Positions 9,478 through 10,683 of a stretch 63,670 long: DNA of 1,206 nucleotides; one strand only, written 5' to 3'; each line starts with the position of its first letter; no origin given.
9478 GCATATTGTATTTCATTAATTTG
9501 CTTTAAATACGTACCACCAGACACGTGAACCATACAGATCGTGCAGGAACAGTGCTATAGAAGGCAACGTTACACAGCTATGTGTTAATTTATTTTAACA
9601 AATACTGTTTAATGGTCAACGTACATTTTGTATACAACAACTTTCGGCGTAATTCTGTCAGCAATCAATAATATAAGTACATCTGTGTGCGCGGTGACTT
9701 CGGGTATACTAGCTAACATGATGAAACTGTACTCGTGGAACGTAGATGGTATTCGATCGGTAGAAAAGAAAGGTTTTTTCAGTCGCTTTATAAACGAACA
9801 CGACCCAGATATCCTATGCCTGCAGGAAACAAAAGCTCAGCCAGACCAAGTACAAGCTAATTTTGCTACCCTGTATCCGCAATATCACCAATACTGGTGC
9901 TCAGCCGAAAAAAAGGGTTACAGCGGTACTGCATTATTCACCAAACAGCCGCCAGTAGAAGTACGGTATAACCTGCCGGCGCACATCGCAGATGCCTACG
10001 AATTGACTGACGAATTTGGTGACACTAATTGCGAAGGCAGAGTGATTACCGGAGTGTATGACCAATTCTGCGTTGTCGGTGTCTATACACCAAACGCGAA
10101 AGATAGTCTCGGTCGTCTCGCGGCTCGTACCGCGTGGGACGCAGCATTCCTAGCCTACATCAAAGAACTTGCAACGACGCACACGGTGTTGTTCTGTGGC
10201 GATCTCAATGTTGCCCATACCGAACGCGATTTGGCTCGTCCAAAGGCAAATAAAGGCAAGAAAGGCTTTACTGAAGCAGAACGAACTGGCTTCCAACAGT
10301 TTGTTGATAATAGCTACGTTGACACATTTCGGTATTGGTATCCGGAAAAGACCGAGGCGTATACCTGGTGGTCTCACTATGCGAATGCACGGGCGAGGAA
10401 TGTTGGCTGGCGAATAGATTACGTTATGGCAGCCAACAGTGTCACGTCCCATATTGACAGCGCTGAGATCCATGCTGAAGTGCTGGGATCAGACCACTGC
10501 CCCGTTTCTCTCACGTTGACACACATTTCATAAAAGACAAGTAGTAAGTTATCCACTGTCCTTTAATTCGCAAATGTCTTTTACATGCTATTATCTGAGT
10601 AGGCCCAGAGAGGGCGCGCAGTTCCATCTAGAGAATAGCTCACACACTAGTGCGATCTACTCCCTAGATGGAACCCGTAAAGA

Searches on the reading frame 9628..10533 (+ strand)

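Call 19: search_protein_families(library=pfam, proteins=[window:9628-10533:+])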
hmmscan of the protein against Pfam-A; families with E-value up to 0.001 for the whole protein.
window:9628-10533:+ (301 aa): 2 families
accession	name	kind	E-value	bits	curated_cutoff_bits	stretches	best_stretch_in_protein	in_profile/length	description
PF03372.29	Exo_endo_phos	-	1.8e-30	106.7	24.5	1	36-290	2-225/225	Endonuclease/Exonuclease/phosphatase family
PF14529.12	Exo_endo_phos_2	-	0.00042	20.6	27.4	0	149-293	3-116/117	Endonuclease-reverse transcriptase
